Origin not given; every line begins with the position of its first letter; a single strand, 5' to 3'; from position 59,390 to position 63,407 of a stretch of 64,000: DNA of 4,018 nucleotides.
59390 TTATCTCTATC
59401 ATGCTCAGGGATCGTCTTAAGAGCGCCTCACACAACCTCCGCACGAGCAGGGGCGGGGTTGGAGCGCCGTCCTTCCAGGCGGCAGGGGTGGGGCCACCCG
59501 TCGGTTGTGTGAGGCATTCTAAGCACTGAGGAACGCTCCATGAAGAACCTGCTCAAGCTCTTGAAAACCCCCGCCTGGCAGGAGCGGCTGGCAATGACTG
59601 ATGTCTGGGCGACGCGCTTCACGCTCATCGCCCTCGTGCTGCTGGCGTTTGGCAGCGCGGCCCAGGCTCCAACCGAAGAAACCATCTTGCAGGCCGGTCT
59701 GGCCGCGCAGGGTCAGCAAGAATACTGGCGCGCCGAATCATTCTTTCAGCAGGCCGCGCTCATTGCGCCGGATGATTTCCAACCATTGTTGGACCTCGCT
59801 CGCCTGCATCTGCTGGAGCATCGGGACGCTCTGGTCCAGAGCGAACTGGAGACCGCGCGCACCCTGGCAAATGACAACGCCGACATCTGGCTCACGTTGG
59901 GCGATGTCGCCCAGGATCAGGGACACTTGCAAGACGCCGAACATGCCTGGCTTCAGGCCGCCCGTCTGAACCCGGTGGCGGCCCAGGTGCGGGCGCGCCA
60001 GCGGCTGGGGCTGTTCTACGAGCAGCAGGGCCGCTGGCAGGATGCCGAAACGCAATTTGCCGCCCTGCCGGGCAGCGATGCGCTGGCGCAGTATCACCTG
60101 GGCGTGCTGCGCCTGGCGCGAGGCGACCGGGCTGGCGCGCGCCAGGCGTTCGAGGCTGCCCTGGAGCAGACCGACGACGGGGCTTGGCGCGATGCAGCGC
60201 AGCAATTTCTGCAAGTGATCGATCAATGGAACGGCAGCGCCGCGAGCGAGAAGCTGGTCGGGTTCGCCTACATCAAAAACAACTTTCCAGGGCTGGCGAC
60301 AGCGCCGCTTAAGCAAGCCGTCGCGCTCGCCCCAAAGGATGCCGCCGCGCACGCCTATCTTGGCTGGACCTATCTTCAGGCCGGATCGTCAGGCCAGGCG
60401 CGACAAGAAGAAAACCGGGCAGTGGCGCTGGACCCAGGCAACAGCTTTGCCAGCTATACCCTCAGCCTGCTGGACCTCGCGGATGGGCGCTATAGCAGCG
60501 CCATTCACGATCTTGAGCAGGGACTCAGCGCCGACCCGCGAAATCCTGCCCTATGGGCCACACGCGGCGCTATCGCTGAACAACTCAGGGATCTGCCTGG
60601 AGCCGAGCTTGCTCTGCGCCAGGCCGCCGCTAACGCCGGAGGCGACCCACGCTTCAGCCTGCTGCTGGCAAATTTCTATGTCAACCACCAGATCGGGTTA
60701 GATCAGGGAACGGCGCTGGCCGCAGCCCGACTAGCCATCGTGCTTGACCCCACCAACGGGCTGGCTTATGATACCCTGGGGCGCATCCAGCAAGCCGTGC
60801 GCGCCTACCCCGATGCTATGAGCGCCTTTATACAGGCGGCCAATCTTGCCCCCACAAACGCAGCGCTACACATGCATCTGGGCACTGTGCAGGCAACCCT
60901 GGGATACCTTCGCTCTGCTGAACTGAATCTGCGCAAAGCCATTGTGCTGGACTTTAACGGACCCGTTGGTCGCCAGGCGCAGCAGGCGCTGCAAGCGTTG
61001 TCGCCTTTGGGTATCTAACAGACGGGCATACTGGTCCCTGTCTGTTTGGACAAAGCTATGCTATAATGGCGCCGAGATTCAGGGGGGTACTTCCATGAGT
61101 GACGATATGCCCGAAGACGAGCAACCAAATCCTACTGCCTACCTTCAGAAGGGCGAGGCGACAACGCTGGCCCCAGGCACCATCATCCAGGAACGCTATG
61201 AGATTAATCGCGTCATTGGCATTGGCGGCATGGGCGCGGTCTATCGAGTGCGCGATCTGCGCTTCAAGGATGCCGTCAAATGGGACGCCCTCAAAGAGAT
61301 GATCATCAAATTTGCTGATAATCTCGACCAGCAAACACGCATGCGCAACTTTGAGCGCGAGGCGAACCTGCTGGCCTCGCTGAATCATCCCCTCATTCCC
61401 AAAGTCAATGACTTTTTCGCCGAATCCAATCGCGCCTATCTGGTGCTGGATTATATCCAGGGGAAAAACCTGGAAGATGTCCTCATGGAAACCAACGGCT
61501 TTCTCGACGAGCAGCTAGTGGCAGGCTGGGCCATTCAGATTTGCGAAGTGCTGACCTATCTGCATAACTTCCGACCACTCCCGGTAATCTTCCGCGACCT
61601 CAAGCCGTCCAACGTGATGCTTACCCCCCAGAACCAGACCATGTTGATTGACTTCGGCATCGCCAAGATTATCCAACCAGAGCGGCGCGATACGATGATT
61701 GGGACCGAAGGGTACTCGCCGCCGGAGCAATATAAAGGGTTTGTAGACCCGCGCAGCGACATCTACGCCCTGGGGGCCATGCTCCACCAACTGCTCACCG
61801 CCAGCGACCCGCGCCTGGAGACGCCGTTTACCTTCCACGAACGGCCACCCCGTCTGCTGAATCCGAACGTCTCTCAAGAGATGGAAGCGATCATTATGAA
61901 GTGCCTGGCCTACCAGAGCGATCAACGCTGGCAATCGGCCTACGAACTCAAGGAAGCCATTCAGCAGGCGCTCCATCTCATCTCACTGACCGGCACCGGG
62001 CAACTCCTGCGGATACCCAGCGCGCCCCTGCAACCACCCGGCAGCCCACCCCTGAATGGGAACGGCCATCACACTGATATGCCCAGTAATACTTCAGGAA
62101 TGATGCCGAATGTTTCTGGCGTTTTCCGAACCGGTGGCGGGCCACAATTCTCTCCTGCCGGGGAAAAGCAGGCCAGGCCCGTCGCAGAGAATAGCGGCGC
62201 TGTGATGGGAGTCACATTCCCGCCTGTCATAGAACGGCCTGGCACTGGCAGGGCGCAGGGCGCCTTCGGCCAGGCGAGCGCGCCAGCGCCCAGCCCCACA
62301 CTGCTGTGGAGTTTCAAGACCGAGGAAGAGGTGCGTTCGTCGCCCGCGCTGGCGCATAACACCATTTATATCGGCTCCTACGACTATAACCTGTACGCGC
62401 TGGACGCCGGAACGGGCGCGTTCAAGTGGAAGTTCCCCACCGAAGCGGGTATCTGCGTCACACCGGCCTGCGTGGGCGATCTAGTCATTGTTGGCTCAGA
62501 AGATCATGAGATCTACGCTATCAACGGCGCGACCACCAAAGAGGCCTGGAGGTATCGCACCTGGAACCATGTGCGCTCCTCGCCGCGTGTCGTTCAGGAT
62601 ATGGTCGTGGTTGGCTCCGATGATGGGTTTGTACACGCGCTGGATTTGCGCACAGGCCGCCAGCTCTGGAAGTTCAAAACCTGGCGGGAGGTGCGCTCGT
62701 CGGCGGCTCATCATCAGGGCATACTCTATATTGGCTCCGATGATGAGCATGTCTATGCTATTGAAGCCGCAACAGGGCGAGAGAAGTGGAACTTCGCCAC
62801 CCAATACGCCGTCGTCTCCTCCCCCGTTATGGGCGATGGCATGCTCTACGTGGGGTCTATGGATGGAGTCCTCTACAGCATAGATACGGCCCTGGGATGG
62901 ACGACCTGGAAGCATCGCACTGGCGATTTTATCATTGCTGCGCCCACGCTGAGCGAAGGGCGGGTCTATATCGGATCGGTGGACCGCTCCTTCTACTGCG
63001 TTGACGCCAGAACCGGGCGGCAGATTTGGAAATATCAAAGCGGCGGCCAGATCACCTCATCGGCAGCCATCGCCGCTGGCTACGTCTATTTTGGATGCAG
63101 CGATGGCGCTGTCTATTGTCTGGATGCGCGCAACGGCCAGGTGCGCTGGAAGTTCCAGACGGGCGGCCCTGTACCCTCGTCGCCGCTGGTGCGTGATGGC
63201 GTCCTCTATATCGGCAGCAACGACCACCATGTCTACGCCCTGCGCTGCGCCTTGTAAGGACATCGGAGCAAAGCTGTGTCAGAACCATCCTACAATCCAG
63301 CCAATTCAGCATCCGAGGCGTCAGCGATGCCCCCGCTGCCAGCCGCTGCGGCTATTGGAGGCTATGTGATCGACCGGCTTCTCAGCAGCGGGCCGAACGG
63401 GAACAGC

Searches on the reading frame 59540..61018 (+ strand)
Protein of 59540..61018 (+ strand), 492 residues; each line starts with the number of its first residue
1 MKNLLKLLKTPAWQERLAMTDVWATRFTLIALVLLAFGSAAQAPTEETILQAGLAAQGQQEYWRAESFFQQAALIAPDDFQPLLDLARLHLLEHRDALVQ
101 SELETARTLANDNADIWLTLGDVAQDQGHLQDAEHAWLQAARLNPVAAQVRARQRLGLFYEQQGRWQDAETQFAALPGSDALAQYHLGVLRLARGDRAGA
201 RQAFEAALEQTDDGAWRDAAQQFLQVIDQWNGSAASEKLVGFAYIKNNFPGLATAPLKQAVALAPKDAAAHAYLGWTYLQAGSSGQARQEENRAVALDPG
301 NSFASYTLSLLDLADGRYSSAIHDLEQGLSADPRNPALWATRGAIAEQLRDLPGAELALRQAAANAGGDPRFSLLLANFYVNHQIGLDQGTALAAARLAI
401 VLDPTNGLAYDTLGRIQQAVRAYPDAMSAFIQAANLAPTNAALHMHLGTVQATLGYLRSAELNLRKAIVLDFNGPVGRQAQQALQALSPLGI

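Call 10: find_encoding_contigs(protein=window:59540-61018:+, flank=10000, max_places=1)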
Protein window:59540-61018:+ (492 aa): 8 contigs read that carry it; 1 place shown.
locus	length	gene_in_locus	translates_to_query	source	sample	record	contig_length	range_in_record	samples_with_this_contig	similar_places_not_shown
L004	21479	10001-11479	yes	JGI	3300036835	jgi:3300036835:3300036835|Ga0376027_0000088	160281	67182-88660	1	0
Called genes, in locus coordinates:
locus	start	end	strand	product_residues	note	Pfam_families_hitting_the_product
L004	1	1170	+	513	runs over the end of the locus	PF00083:Sugar_tr (weak), PF05977:MFS_3, PF07690:MFS_1, PF12832:MFS_1_like (weak)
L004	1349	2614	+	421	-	PF00149:Metallophos (faint), PF12850:Metallophos_2 (faint)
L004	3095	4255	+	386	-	PF04107:GCS2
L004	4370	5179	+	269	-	PF00561:Abhydrolase_1, PF12146:Hydrolase_4, PF12697:Abhydrolase_6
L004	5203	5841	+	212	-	-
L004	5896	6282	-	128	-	PF22752:DUF488-N3i, PF04343:DUF488, PF22751:DUF488-N3a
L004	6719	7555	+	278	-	PF09339:HTH_IclR, PF01614:IclR_C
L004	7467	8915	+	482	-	PF03972:MmgE_PrpD_N, PF19305:MmgE_PrpD_C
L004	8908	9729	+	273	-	PF02679:ComA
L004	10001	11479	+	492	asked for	PF07719:TPR_2 (faint), PF13181:TPR_8 (faint), PF13428:TPR_14 (faint), PF00515:TPR_1 (faint), PF13176:TPR_7 (faint), PF23914:TPR_CcmH_CycH (faint), PF13432:TPR_16 (weak), PF14559:TPR_19 (weak), +2 more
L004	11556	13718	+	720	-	PF00069:Pkinase, PF03109:ABC1, PF07714:PK_Tyr_Ser-Thr, PF13360:PQQ_2, PF13570:Beta-prop_ACSF4, PF13570:Beta-prop_ACSF4, PF13360:PQQ_2, PF13570:Beta-prop_ACSF4, +9 more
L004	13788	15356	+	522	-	PF00481:PP2C (faint), PF13672:PP2C_2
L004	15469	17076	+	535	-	PF00226:DnaJ, PF00092:VWA, PF13519:VWA_2, PF13768:VWA_3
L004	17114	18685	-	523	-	PF25112:zf-AtTam37 (faint)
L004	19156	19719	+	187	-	PF13302:Acetyltransf_3, PF13420:Acetyltransf_4, PF00583:Acetyltransf_1, PF13523:Acetyltransf_8 (weak)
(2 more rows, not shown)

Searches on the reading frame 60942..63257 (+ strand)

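Call 72: search_protein_families(library=pfam, proteins=[window:60942-63257:+], max_evalue=0.001)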
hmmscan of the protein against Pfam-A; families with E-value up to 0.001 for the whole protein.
window:60942-63257:+ (771 aa): 14 families
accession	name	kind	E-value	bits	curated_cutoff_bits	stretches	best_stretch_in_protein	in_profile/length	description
PF13570.13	Beta-prop_ACSF4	-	7.1e-79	266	133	3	513-710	20-222/329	Beta-alanine-activating enzyme, beta-propeller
PF13360.13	PQQ_2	-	2.4e-65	220.9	27.6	4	629-737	31-143/233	Outer membrane protein assembly factor BamB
PF00069.31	Pkinase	-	3.5e-40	138.5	31.7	1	86-331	1-253/263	Protein kinase domain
PF01011.28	PQQ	-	4.5e-25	88.8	26.7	0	591-621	56-86/595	Glucose/ethanol/alcohol dehydrogenase, beta-propeller domain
PF07714.23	PK_Tyr_Ser-Thr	-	9.8e-23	81.2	23.1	1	88-330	3-249/258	Protein tyrosine and serine/threonine kinase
PF23414.1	Beta-prop_EML_2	-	3.8e-10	40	90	0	553-648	11-109/266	Echinoderm microtubule-associated protein second beta-propeller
PF25292.1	Beta-prop_CGLA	-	9.8e-10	38.8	26.8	0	720-765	52-100/316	Lambda-carrageenase beta-propeller domain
PF14435.11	SUKH-4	-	1.8e-08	35.1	25.5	0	452-493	59-100/179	SUKH-4 immunity protein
PF03109.22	ABC1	-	2e-08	34.1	22.9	1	116-253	96-226/244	ABC1 atypical kinase-like domain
PF24807.1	WD40_CDC20-Fz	-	3.8e-07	30.2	200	0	500-574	51-125/292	CDC20/Fizzy WD40 domain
PF24796.1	WDR55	-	3.7e-06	26.6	200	0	512-615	65-172/296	WDR55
PF01636.29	APH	-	1.2e-05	25.7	23.2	0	212-243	163-199/239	Phosphotransferase enzyme family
PF25174.1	Beta-prop_THOC3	-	1.2e-05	24.9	305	0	544-626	52-134/272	THOC3 beta-propeller domain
PF25171.1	Beta-prop_WDR36-Utp21_1st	-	0.00035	20.5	80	0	507-598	115-211/266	WDR36/Utp21 first beta-propeller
